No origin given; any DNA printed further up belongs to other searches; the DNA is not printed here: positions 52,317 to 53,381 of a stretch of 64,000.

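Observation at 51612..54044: Tandem triplet of paralogous lipoproteins of unknown function, boxed in by two repeat elements and showing signs of gene conversion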

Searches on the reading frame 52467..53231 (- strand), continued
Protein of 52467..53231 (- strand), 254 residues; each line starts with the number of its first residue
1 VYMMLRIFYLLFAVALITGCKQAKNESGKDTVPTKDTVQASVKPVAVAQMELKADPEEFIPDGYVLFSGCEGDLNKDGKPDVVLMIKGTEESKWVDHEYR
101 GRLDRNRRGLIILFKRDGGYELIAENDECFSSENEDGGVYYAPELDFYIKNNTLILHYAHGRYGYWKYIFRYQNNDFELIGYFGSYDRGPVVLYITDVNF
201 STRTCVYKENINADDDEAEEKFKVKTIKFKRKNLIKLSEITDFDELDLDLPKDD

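Call 39: search_protein_families(library=pfam, proteins=[L001:3718-4899:+, L001:4918-6270:+, L001:6290-6832:+, L001:6876-7940:+, L001:8781-9824:+], max_evalue=0.1)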
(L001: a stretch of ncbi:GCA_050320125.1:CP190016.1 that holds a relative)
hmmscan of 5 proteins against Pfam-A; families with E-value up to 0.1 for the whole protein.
L001:3718-4899:+ (393 aa): 6 families
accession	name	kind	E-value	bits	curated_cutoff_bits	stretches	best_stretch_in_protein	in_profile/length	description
PF13637.12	Ank_4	-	1.6e-25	89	22.7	3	166-205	11-50/50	Ankyrin repeats (many copies)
PF12796.13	Ank_2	-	9.5e-22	77.8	27.3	2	124-215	9-90/90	Ankyrin repeats (3 copies)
PF00023.36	Ank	-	6.2e-16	58.1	21.1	1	185-216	2-33/33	Ankyrin repeat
PF13857.12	Ank_5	-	6.3e-12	46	27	1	171-221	1-52/56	Ankyrin repeats (many copies)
PF13606.12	Ank_3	-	1.2e-11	44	22.3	1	187-212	4-29/30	Ankyrin repeat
PF21085.3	CusS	-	0.044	14.3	24.1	0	54-113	28-87/160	CusS sensor domain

L001:4918-6270:+ (450 aa): 11 families
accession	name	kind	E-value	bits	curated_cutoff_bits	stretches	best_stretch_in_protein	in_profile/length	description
PF12796.13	Ank_2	-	1.2e-72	241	27.3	5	6-98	2-90/90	Ankyrin repeats (3 copies)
PF00023.36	Ank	-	3.4e-67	219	21.1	8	35-65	2-32/33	Ankyrin repeat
PF13637.12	Ank_4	-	1.4e-59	197.2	22.7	7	305-354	1-50/50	Ankyrin repeats (many copies)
PF13606.12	Ank_3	-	4.5e-54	173.7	22.3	7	35-62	2-29/30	Ankyrin repeat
PF13857.12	Ank_5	-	3.3e-53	177.5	27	9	120-171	1-53/56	Ankyrin repeats (many copies)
PF23745.1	ANK_LRRK2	-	8.3e-13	48.8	27.5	1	202-257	33-88/130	LRRK2 ANK repeat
PF24521.3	Ank_KRIT1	-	3.8e-10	40.1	80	0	300-355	17-67/149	KRIT1 ankyrin-repeats domain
PF09851.14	SHOCT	-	1.3e-05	25.2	27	1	422-448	2-28/28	Short C-terminal domain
PF01316.27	Arg_repressor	-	0.0052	17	27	0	241-262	18-39/70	Arginine repressor, DNA binding domain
PF02011.21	Glyco_hydro_48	-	0.027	13.5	25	1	257-375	416-541/619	Glycosyl hydrolase family 48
PF25508.1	TRPM2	-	0.059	14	27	0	238-259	19-40/257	TRPM2-like domain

L001:6290-6832:+ (180 aa): 0 families

L001:6876-7940:+ (354 aa): 5 families
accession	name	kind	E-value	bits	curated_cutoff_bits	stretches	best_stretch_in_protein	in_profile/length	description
PF12796.13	Ank_2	-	2.6e-19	70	27.3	2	53-133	11-88/90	Ankyrin repeats (3 copies)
PF13637.12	Ank_4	-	9.5e-14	51.6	22.7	1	87-125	13-50/50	Ankyrin repeats (many copies)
PF00023.36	Ank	-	5.7e-12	45.6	21.1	1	103-135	1-32/33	Ankyrin repeat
PF13857.12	Ank_5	-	1.9e-09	38.1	27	1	90-145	1-56/56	Ankyrin repeats (many copies)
PF13606.12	Ank_3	-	3.5e-06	27.3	22.3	0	103-132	1-29/30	Ankyrin repeat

L001:8781-9824:+ (347 aa): 2 families
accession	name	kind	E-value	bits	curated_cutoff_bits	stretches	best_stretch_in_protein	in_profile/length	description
PF15009.12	STING_LBD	-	0.026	14.3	27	1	244-310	43-108/182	STING ligand-binding domain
PF01839.29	FG-GAP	-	0.039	14.3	22.1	1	94-109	7-22/37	FG-GAP repeat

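Call 42: search_protein_representatives(alignment_id=A2)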
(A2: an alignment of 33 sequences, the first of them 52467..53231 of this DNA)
Query: 33 sequences, 252 profile positions. Proteins with E-value up to 0.001 (for the whole library): 2151; up to 1e-10: 760; up to 1e-30: 186. The best 150 are listed.
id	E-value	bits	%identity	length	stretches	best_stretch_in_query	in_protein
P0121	3.2e-98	344.4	-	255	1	11-249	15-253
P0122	1.1e-89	316.5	-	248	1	9-249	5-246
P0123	2.0e-87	309.0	-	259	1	3-250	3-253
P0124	2.2e-86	305.6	-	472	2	36-250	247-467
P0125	8.5e-85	300.4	-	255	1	10-248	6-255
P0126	3.8e-82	291.7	-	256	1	9-249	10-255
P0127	4.7e-82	291.5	-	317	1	43-249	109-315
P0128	5.7e-82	291.2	-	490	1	27-249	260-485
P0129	3.1e-80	285.5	-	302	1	26-250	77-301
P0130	7.2e-80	284.3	-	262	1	6-248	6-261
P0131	7.6e-80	284.2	-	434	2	56-243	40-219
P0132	9.1e-80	284.0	-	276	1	11-249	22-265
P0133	1.2e-79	283.6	-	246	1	4-247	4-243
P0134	2.2e-79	282.7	-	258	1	7-250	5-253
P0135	3.3e-79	282.1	-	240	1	48-250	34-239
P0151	2.2e-72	259.8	-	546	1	34-249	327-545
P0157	6.4e-70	251.7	-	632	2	37-248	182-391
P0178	1.0e-60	221.5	-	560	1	42-249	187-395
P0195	4.5e-58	212.9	-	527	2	53-248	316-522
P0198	5.4e-58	212.6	-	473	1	38-246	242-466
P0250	2.3e-43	164.7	-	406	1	57-248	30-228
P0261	2.3e-39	151.6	-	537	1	26-249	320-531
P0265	1.8e-38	148.7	-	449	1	25-249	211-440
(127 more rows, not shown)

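Call 43: search_protein_families(library=pfam, proteins=[P0124, P0128, P0151, P0157, P0178, P0195, P0198, P0261, P0265, P0250], max_evalue=0.01)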
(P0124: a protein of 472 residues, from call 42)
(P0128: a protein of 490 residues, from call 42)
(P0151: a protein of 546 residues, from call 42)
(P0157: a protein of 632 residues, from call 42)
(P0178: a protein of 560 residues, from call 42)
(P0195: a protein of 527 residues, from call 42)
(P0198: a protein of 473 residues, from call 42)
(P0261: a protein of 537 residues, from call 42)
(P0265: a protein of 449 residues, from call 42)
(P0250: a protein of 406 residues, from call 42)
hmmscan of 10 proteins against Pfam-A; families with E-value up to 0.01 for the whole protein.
P0124 (472 aa): 0 families

P0128 (490 aa): 0 families

P0151 (546 aa): 2 families
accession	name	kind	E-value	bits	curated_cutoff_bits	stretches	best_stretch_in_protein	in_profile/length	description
PF00092.34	VWA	-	3.9e-11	43.9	23.8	1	103-257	3-168/174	von Willebrand factor type A domain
PF13519.12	VWA_2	-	2.4e-08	35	27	1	102-205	1-106/107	von Willebrand factor type A domain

P0157 (632 aa): 0 families

P0178 (560 aa): 1 family
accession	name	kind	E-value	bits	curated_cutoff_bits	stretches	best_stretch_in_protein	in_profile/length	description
PF20594.3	DUF6794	-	5.4e-24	84.4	27.1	1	458-534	1-83/83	Domain of unknown function (DUF6794)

P0195 (527 aa): 2 families
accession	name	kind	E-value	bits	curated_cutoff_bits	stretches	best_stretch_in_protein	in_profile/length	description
PF11738.13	DUF3298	-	0.0021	19.4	24.1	1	206-273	2-80/84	Protein of unknown function (DUF3298)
PF01839.29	FG-GAP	-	0.0058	16.9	22.1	0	335-348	8-20/37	FG-GAP repeat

P0198 (473 aa): 1 family
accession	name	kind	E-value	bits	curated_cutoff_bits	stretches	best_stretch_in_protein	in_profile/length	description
PF07603.17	Lcl_C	-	3.3e-05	24.6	34.9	1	80-217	9-100/117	Lcl C-terminal domain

P0261 (537 aa): 3 families
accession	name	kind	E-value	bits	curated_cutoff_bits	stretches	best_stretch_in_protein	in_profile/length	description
PF13240.11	Zn_Ribbon_1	-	8e-06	25.9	25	1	10-31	2-23/23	zinc-ribbon domain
PF13248.11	Zn_ribbon_3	-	0.0031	17.4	27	1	8-28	3-23/26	zinc-ribbon domain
PF12773.13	DZR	-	0.0043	17.6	27.3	1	10-31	1-22/45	Double zinc ribbon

P0265 (449 aa): 0 families

P0250 (406 aa): 2 families
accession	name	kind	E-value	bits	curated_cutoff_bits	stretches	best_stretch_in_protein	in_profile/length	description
PF09603.15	Fib_succ_major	-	1.3e-25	91.1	33.9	1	256-404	5-186/187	Fibrobacter succinogenes major domain (Fib_succ_major)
PF07603.17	Lcl_C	-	0.0094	16.7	34.9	0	284-404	18-116/117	Lcl C-terminal domain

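Call 45: search_protein_families(library=ncbifam, proteins=[L001:8781-9824:+, L001:6290-6832:+, P0195, P0178, P0124, P0157], max_evalue=1)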
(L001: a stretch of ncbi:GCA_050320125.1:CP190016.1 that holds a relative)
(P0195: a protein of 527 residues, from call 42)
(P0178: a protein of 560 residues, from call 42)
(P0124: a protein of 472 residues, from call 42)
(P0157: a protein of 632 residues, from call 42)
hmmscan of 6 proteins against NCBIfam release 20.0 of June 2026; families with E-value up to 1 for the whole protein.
L001:8781-9824:+ (347 aa): 2 families
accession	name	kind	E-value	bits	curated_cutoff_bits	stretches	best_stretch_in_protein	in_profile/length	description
NF047539.1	XAC2610_fam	domain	1.2e-10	41.7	35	1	94-185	3-81/89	XAC2610-related protein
NF038340.1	SAR2788_fam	subfamily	0.017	14.9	50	1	6-117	3-102/177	SAR2788 family putative toxin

L001:6290-6832:+ (180 aa): 1 family
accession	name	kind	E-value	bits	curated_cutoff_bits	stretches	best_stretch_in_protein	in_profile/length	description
NF050180.1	SDE5640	equivalog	0.29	11.6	100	0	130-160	26-56/71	SEC-dependent effector SDE5640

P0195 (527 aa): 3 families
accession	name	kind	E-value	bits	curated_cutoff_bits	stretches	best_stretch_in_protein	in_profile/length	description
NF033751.1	pallilysin_like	subfamily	0.00027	19.8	150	1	54-100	6-56/385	pallilysin-related adhesin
NF047539.1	XAC2610_fam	domain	0.075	13.5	35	1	65-110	4-51/89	XAC2610-related protein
NF040734.1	CC-COOH_SaoC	equivalog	0.24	11.2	80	0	334-363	52-81/148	Cys-Cys-COOH (seleno)protein SaoC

P0178 (560 aa): 0 families

P0124 (472 aa): 3 families
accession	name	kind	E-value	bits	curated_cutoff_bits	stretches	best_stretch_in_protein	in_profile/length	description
NF050142.1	PG1828_fam_lipo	equivalog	0.013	16.2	50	1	1-32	1-35/59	PG1828 family lipoprotein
TIGR03511.1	GldH_lipo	subfamily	0.016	15.4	78.7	1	2-65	5-65/155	gliding motility lipoprotein GldH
NF040734.1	CC-COOH_SaoC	equivalog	0.038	13.7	80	1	279-310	44-76/148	Cys-Cys-COOH (seleno)protein SaoC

P0157 (632 aa): 0 families

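Call 46: search_solved_structures(query=L001:8781-9824:+, max_evalue=10, show_alignments=3)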
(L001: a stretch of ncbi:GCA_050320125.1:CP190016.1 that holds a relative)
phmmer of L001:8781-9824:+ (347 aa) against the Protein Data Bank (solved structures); distinct sequences matched with E-value up to 10: 3.
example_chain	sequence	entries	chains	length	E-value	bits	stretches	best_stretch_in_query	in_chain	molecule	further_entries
4qtq_A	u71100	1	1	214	0.00065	22.4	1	92-189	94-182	XAC2610 protein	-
5xy3_N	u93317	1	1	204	0.55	12.7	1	257-303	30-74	Ribosomal protein L15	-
7pwg_N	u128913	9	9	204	1.5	11.3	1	251-301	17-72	Ribosomal protein L15 | 60S ribosomal protein eL15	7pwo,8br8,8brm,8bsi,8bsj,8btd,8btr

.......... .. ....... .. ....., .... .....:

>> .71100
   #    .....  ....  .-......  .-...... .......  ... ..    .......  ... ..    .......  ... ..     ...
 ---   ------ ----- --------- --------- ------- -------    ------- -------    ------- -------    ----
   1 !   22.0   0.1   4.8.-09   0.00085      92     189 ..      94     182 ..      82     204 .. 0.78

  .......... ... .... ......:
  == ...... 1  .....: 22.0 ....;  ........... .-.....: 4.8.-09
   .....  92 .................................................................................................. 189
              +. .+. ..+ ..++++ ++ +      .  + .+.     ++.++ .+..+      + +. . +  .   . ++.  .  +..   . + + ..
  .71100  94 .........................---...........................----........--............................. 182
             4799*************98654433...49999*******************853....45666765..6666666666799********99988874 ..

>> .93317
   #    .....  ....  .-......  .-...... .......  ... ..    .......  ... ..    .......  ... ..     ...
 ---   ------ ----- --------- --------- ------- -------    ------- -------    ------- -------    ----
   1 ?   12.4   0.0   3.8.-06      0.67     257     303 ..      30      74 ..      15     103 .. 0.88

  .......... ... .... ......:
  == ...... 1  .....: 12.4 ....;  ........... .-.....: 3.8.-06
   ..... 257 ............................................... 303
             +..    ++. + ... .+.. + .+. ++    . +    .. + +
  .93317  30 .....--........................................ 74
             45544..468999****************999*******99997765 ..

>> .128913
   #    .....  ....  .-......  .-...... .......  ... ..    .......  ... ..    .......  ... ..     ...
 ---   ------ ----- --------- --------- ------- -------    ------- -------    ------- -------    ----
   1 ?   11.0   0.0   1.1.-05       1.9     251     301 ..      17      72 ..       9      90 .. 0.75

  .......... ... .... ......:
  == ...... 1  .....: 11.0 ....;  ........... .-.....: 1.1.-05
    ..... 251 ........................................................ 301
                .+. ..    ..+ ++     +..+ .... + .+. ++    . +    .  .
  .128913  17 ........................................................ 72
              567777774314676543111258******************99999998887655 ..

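Call 47: find_homologous_proteins(query=L001:8781-9824:+)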
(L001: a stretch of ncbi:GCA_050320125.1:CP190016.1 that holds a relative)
Query L001:8781-9824:+ (347 aa): 50 proteins with E <= 0.001 among 2004 candidates.
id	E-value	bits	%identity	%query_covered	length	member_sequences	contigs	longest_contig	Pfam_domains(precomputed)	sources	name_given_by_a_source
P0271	1.1e-225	766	100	100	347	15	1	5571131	-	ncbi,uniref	ncbi:XAC2610-related protein [Flavobacterium sp. MMS24-S5]|uniref:XAC2610-related protein n=1 Tax=Fl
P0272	1.3e-198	677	88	100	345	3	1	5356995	-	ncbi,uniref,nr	ncbi:XAC2610-related protein [Flavobacterium luteolum]|uniref:XAC2610-related protein n=1 Tax=Flavob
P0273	3.5e-191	653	83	100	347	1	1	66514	-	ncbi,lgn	-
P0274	3.1e-190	650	83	100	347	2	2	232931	-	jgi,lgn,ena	-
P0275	1.9e-176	604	79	100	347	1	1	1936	-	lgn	-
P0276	1.5e-173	595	78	100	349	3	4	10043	-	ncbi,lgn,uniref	ncbi:XAC2610-related protein [Flavobacterium sp.]|uniref:XAC2610-related protein n=1 Tax=Flavobacter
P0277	2.6e-156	538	71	100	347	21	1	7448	-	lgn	-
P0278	1.9e-153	529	71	100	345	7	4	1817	-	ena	-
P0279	5.1e-153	527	68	100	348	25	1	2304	-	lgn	-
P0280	1.9e-151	522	69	100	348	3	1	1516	-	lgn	-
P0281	2.1e-149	515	69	100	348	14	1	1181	-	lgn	-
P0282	1.1e-147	510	67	100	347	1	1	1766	-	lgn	-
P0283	3.4e-147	508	68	100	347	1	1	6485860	-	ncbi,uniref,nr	ncbi:XAC2610-related protein [Flavobacterium piscisymbiosum]|uniref:FG-GAP repeat protein n=1 Tax=Fl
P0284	7.3e-147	507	66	100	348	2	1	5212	-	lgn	-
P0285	9.5e-147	507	67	100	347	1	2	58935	-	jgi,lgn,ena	-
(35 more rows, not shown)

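Call 63: search_protein_families(library=pfam, alignment_id=A6, max_evalue=0.0001)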
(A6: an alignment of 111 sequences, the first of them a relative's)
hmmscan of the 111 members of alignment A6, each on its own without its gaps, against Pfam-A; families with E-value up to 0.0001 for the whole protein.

A. member 1, L001:6290-6829:+ (180 aa): 0 families

B. families by the number of members that match (of 111 scanned): 122 families (the first 25 are shown)
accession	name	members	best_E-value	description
PF13401.12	AAA_22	3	1.5e-07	AAA domain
PF12796.13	Ank_2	2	1.2e-72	Ankyrin repeats (3 copies)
PF00023.36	Ank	2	3.4e-67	Ankyrin repeat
PF13637.12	Ank_4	2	1.4e-59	Ankyrin repeats (many copies)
PF13606.12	Ank_3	2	4.5e-54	Ankyrin repeat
PF13857.12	Ank_5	2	3.3e-53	Ankyrin repeats (many copies)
PF09346.15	SMI1_KNR4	2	1.5e-20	SMI1 / KNR4 family (SUKH-1)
PF13191.12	AAA_16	2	1e-05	AAA ATPase domain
PF13173.12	AAA_14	2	4.1e-05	AAA domain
PF00330.25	Aconitase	1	2.6e-163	Aconitase family (aconitate hydratase)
PF01702.25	TGT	1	9.5e-159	Queuine tRNA-ribosyltransferase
PF00303.24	Thymidylat_synt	1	8.6e-125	Thymidylate synthase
PF07517.20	SecA_DEAD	1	1.9e-116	SecA DEAD-like domain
PF11794.13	HpaB_N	1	5.3e-110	4-hydroxyphenylacetate 3-hydroxylase N terminal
PF21090.3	P-loop_SecA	1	5.2e-77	SecA P-loop domain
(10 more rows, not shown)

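Call 64: search_protein_families(library=pfam, proteins=[L013:9427-9975:+, L019:9257-9979:+, L021:10737-11264:+, L032:9407-9961:+, L015:8204-8716:+, L015:9483-9938:+, L031:9371-9910:+, L031:8464-9207:+, L069:10872-11528:+, L054:10980-16103:+], max_evalue=0.01)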
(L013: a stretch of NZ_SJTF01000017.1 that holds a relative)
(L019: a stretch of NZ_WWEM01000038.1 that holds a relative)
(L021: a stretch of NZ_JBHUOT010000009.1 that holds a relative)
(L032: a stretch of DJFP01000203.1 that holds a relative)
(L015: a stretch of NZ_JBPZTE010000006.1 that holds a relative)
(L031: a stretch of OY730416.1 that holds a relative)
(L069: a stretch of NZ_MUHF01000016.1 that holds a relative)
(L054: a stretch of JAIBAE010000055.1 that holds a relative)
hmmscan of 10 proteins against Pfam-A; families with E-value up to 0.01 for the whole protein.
L013:9427-9975:+ (183 aa): 0 families

L019:9257-9979:+ (241 aa): 0 families

L021:10737-11264:+ (176 aa): 0 families

L032:9407-9961:+ (185 aa): 3 families
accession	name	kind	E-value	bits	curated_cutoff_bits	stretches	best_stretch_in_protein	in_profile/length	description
PF09346.15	SMI1_KNR4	-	1.5e-20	74.5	25.4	1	27-153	1-125/125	SMI1 / KNR4 family (SUKH-1)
PF14568.11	SUKH_6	-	7.5e-07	30.1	27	1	30-151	1-119/119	SMI1-KNR4 cell-wall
PF14567.11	SUKH_5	-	0.0012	19.1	27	0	101-153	90-139/142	SMI1-KNR4 cell-wall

L015:8204-8716:+ (171 aa): 1 family
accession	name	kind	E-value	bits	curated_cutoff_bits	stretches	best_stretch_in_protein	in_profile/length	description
PF08818.16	DUF1801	-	4.1e-05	24.3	27.2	1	48-164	1-82/85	Domain of unknown function (DU1801)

L015:9483-9938:+ (152 aa): 4 families
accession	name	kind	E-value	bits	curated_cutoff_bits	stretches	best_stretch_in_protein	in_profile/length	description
PF13508.13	Acetyltransf_7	-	3.2e-12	47.1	27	1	57-130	9-84/84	Acetyltransferase (GNAT) domain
PF00583.31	Acetyltransf_1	-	4.3e-10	40.3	20.7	1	42-128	21-116/116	Acetyltransferase (GNAT) family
PF13673.13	Acetyltransf_10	-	1.2e-09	38.6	23.6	1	41-135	19-113/128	Acetyltransferase (GNAT) domain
PF08445.16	FR47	-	0.0053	17.2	22.1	0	54-131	2-80/86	FR47-like protein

L031:9371-9910:+ (180 aa): 3 families
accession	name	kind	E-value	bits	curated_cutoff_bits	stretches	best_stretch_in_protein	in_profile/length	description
PF14435.11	SUKH-4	-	1.7e-06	28.7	25.5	1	28-174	26-172/179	SUKH-4 immunity protein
PF09346.15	SMI1_KNR4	-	8.4e-06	26.9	25.4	1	30-121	18-122/125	SMI1 / KNR4 family (SUKH-1)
PF14568.11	SUKH_6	-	0.0013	19.7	27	1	63-121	62-118/119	SMI1-KNR4 cell-wall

L031:8464-9207:+ (248 aa): 0 families

L069:10872-11528:+ (219 aa): 0 families

L054:10980-16103:+ (1708 aa): 13 families
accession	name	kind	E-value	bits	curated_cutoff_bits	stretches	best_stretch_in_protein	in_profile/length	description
PF13385.13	Laminin_G_3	-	1.1e-22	81.2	27.6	1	50-219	6-149/151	Concanavalin A-like lectin/glucanases superfamily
PF22073.2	Cep192_D4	-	1.1e-21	77.6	35.5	3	632-728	6-111/112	Cep192 domain 4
PF22544.2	HYDIN_VesB_CFA65-like_Ig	-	1.1e-14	54.9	25.5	2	1348-1428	1-78/100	HYDIN/CFA65/VesB-like, Ig-like domain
PF15780.11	ASH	-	1.3e-14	54.6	27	1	634-714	11-91/98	Abnormal spindle-like microcephaly-assoc'd, ASPM-SPD-2-Hydin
PF22067.2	Cep192_D3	-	6.5e-10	39.4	27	0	1355-1433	7-81/99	Cep192 domain 3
PF24798.1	Ig-CFAP74_4th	-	8.8e-10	39.1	28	1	632-711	1-79/95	CFAP74 forth Ig-like domain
PF07610.17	DUF1573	-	1.6e-09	38.1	26.1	1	1350-1435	1-82/98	Protein of unknown function (DUF1573)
PF18962.6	Por_Secre_tail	-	8.3e-08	32.9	27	1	1629-1704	3-73/75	Secretion system C-terminal sorting domain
PF24507.1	Ig_CFAP65_4th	-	1.1e-07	32.6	27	1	652-712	2-61/76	CFAP65, fourth Ig-like domain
PF14874.12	PapD-like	-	0.0011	19.5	27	0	635-660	9-34/102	Flagellar-associated PapD-like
PF24771.2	Ig_CFAP74_1st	-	0.0012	19.7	29.2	0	636-711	7-84/97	CFAP74 first Ig-like domain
PF25249.1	Ig_CFAP65_7th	-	0.0023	18.2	28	0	861-929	18-84/120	CFAP65, seventh Ig-like domain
PF24291.1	Ig_CFAP65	-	0.0025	18.1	27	0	684-731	72-118/121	Cilia- and flagella-associated protein 65-like, Ig-like domain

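Call 80: search_protein_families(library=padloc, proteins=[window:52467-53231:-], max_evalue=0.1)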
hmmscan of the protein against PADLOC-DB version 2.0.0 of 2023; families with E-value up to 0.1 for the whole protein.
window:52467-53231:- (254 aa): 0 families

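Call 88: predict_structure(alignment_id=A7)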
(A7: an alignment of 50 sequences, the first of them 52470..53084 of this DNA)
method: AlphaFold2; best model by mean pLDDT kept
length: 205 residues; sequences in the alignment: 50
mean_pLDDT: 91.0   pTM: 0.87
mean pLDDT of the five models: 91.0, 90.9, 90.8, 90.7, 90.2
residues with pLDDT >= 90: 148; 70-90: 44; 50-70: 11; < 50: 2
segments of 3 or more residues with pLDDT < 50: none
pLDDT, mean of each block of 10 residues (from residue 1): 94 97 97 97 87 88 97 94 66 83 95 90 96 94 95 95 90 95 91 90 71
secondary structure, 60 per line:
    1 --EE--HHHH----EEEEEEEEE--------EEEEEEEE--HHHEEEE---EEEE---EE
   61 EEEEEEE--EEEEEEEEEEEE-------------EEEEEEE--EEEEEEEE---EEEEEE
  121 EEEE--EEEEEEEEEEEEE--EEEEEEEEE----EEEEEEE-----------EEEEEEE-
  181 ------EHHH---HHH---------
elements in order: H7-10 E15-23 E32-39 E45-48 E52-55 E59-67 E70-81 E95-101 E104-111 E115-124 E127-139 E142-150 E155-161 E173-179
